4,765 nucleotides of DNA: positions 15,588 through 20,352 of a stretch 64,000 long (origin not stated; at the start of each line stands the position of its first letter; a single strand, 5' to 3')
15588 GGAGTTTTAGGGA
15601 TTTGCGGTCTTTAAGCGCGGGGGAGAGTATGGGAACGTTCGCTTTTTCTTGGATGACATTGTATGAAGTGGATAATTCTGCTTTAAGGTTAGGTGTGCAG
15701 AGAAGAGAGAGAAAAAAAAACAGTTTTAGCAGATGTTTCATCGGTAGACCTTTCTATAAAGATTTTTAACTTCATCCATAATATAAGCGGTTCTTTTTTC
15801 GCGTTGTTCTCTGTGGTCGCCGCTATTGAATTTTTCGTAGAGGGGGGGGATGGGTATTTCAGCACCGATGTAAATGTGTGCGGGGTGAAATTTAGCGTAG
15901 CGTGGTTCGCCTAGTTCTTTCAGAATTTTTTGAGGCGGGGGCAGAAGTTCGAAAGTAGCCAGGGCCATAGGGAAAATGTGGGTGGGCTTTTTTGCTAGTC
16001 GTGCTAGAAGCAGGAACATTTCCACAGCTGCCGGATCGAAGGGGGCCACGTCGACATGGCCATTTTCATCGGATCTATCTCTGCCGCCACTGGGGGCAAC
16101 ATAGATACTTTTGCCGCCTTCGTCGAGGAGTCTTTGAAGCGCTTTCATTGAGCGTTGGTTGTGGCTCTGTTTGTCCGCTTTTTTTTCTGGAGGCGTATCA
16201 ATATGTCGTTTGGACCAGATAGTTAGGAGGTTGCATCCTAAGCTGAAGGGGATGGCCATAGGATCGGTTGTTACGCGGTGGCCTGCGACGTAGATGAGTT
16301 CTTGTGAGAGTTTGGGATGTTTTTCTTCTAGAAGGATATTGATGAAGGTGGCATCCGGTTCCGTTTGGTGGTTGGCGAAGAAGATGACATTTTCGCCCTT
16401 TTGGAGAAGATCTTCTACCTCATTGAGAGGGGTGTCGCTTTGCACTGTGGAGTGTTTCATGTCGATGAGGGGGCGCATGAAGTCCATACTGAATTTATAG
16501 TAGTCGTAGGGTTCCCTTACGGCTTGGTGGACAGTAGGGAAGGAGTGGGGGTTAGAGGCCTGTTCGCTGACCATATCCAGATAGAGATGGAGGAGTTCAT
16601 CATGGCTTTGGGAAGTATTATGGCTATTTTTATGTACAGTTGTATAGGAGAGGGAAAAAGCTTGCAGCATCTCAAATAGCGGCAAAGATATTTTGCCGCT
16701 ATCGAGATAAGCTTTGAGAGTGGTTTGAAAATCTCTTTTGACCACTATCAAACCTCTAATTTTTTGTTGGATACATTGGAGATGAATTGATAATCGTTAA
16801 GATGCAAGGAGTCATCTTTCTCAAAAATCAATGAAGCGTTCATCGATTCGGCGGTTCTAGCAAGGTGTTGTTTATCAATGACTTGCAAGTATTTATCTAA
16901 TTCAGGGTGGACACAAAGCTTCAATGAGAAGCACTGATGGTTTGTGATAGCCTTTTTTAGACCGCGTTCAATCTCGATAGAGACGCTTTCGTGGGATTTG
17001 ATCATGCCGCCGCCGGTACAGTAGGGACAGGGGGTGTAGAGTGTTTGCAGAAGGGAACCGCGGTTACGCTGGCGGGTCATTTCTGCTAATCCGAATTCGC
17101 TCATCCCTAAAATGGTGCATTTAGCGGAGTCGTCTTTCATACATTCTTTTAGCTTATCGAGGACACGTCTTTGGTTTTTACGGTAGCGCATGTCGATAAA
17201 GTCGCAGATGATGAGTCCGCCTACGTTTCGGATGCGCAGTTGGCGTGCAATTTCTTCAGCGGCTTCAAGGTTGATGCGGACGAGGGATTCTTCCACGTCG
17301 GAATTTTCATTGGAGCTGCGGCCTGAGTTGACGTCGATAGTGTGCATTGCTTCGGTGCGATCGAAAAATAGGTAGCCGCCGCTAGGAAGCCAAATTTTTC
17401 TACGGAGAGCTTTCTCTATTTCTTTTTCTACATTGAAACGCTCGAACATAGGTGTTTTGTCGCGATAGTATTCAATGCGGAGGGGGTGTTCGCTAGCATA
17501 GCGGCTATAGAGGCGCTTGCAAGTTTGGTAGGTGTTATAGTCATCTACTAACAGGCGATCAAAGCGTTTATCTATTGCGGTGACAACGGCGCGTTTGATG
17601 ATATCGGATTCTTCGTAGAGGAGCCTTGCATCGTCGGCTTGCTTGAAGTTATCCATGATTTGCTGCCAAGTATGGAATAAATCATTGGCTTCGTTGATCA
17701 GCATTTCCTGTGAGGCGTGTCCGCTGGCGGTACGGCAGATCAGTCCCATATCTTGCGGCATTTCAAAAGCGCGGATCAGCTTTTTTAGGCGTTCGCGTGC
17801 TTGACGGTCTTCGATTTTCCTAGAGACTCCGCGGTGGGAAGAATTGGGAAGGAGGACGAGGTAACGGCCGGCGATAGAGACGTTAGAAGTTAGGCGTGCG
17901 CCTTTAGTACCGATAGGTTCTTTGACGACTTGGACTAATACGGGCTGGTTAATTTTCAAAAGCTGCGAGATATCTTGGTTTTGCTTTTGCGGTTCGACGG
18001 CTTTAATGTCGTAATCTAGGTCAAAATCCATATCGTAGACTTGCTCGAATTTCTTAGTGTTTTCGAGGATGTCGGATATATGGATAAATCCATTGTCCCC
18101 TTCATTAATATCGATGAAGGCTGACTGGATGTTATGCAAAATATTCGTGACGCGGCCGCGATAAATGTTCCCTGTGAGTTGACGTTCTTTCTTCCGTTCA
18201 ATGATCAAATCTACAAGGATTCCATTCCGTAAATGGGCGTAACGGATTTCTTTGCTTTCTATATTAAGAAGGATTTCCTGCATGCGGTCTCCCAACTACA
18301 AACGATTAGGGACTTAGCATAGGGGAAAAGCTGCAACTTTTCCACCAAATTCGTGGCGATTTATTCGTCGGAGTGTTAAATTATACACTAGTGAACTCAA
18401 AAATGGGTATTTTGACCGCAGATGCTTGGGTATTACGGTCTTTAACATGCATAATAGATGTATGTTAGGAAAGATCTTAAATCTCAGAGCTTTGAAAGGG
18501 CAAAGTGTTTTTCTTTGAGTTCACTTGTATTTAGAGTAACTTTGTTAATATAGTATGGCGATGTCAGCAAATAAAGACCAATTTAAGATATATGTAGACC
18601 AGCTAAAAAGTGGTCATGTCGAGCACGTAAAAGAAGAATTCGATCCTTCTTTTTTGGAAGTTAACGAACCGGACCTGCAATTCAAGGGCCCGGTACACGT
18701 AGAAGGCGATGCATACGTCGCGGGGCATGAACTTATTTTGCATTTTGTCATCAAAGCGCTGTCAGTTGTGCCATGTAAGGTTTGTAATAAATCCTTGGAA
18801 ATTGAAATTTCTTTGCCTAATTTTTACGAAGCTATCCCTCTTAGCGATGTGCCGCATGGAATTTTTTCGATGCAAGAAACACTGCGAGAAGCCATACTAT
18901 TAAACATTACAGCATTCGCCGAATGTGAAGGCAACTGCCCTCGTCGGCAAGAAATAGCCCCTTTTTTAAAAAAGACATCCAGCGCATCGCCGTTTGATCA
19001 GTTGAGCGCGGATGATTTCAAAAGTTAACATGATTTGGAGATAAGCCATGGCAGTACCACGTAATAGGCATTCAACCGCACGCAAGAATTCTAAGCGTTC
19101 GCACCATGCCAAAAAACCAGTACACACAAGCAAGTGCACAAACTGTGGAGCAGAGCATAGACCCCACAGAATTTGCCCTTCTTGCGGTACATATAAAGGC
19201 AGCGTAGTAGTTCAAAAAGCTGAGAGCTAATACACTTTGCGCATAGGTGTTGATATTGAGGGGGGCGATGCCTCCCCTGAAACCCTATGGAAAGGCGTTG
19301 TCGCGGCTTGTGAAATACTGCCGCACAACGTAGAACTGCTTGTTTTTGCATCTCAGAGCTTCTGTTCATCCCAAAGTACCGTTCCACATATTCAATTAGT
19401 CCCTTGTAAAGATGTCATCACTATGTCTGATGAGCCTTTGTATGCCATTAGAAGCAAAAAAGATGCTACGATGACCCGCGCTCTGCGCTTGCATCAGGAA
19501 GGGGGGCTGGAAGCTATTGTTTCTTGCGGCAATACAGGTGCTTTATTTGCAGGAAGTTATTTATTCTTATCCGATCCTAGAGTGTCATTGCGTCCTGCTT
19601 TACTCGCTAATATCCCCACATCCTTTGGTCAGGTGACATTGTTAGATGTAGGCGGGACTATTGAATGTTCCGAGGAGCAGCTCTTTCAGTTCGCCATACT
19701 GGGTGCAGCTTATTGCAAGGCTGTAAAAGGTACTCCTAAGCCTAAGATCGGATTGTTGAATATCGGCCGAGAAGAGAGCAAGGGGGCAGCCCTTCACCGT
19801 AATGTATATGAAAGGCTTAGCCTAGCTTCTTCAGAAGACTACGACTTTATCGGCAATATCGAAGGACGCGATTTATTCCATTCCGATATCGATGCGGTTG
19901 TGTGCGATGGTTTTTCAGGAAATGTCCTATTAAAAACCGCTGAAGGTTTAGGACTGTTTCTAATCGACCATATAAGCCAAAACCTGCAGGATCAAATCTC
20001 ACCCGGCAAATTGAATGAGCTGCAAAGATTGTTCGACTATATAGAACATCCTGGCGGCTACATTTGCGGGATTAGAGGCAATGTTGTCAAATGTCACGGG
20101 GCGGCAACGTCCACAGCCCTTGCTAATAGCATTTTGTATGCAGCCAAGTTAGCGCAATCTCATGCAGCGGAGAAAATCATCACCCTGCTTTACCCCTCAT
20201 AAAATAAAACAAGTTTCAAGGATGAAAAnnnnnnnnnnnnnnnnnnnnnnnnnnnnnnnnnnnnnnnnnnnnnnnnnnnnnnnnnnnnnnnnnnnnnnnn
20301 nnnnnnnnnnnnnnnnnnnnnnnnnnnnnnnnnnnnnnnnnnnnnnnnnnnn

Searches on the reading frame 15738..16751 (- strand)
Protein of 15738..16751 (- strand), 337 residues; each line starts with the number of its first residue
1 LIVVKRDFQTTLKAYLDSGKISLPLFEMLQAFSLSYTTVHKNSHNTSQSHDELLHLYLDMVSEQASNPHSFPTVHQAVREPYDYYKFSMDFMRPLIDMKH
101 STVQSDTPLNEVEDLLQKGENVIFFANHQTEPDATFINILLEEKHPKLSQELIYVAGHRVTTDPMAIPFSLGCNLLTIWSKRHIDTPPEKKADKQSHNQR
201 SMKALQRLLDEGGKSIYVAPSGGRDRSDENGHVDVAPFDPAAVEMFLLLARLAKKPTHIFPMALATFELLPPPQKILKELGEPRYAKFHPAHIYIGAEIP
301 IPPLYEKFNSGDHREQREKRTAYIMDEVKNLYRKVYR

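Call 51: search_protein_families(library=pfam, proteins=[window:15738-16751:-], max_evalue=0.001)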
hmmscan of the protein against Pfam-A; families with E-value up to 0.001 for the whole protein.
window:15738-16751:- (337 aa): 1 family
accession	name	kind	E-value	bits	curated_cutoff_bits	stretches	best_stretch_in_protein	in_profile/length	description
PF01553.26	Acyltransferase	-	4.6e-14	52.8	23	1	114-264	8-131/132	Acyltransferase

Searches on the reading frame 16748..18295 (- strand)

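Call 51: search_protein_families(library=pfam, proteins=[window:16748-18295:-], max_evalue=0.001)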
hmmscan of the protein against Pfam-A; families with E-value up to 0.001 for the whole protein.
window:16748-18295:- (515 aa): 3 families
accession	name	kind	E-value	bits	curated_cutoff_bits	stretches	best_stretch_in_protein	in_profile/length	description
PF10150.14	RNase_E_G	-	8.3e-98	327.6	25.5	1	140-410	1-269/270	Ribonuclease E/G family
PF20833.2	RNase_E_G_Thio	-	5.6e-10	39.7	26.8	1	422-503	1-82/86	RNase E/G, Thioredoxin-like domain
PF00575.29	S1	-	0.00027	21.7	22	1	41-125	4-61/74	S1 RNA binding domain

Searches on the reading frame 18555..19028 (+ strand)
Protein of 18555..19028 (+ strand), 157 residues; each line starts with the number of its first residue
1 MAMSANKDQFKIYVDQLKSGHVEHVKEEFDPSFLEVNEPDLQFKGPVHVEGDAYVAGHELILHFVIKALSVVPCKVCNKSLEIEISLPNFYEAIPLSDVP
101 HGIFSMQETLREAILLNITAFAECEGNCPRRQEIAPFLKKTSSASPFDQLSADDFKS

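Call 3: search_protein_families(library=pfam, proteins=[window:18555-19028:+], max_evalue=1)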
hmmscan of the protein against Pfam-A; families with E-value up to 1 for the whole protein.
window:18555-19028:+ (157 aa): 1 family
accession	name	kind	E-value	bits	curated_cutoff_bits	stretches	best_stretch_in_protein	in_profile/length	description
PF02620.22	YceD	-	0.015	15.8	33.2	0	100-131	55-86/119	Large ribosomal RNA subunit accumulation protein YceD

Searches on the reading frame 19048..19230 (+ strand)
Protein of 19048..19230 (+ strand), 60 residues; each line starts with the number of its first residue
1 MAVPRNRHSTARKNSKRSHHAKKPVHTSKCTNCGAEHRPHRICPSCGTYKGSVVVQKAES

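Call 3: search_protein_families(library=pfam, proteins=[window:19048-19230:+], max_evalue=1)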
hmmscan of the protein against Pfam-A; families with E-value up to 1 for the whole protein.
window:19048-19230:+ (60 aa): 17 families
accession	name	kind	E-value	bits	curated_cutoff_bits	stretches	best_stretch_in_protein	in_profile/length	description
PF01783.29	Ribosomal_L32p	-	8e-19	68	21.3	1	2-56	1-55/56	Ribosomal L32p protein family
PF12773.13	DZR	-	0.003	18.1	27.3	1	25-47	22-45/45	Double zinc ribbon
PF13240.11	Zn_Ribbon_1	-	0.006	16.8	25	1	29-48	1-21/23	zinc-ribbon domain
PF12172.15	zf-ChsH2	-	0.0069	16.6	23.2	1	28-47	12-32/37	ChsH2, rubredoxin-like zinc ribbon domain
PF11682.14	Zn_ribbon_11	-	0.022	14.8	24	1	30-53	8-31/37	Probable zinc-ribbon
PF14319.11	Zn_Tnp_IS91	-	0.024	15.1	26.3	1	7-57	18-73/90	Transposase zinc-binding domain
PF01155.25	HypA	-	0.024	15.1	28.9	1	26-53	69-99/112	Hydrogenase/urease nickel incorporation, metallochaperone, hypA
PF07282.18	Cas12f1-like_TNB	-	0.028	15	26.3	1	23-48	23-48/60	Cas12f1-like, TNB domain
PF21349.2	RUBY_RBDX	-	0.034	14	26.5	1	29-48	2-24/30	Rubrerythrin, rubredoxin-like domain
PF05191.20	ADK_lid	-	0.046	14.1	26.6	1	14-36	6-30/36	Adenylate kinase, active site lid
PF24844.1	PolC_DP2_central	-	0.056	12.8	24.3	1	9-52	319-359/372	DNA polymerase II large subunit DP2, central domain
PF14952.11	zf-tcix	-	0.063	13.3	31.2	1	41-52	11-22/42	Putative treble-clef, zinc-finger, Zn-binding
PF13248.11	Zn_ribbon_3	-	0.065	13.2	27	1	29-48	4-24/26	zinc-ribbon domain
PF18073.7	Zn_ribbon_LapB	-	0.085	13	25.7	1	29-49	2-23/28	Rubredoxin metal binding domain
PF09297.16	Zn_ribbon_NUD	-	0.12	12.6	24.8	0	40-48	3-11/32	NADH pyrophosphatase zinc ribbon domain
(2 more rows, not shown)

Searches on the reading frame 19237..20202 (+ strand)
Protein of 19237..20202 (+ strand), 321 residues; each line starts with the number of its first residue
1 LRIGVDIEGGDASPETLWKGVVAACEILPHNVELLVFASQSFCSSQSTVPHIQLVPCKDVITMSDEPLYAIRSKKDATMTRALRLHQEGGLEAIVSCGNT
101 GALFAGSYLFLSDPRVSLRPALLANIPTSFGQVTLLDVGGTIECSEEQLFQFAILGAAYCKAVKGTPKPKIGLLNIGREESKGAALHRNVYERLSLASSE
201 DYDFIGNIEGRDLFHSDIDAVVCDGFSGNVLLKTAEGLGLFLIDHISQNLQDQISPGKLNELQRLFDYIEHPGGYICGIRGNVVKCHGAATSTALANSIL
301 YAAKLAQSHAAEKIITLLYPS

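Call 3: search_protein_families(library=pfam, proteins=[window:19237-20202:+], max_evalue=1)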
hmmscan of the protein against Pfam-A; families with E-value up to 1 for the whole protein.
window:19237-20202:+ (321 aa): 2 families
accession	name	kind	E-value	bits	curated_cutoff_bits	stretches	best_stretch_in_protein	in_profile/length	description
PF02504.20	FA_synthesis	-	9.7e-73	245.5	29.1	1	1-311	1-322/324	Fatty acid synthesis protein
PF00294.29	PfkB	-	0.12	12.2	25.8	1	53-105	179-235/302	pfkB family carbohydrate kinase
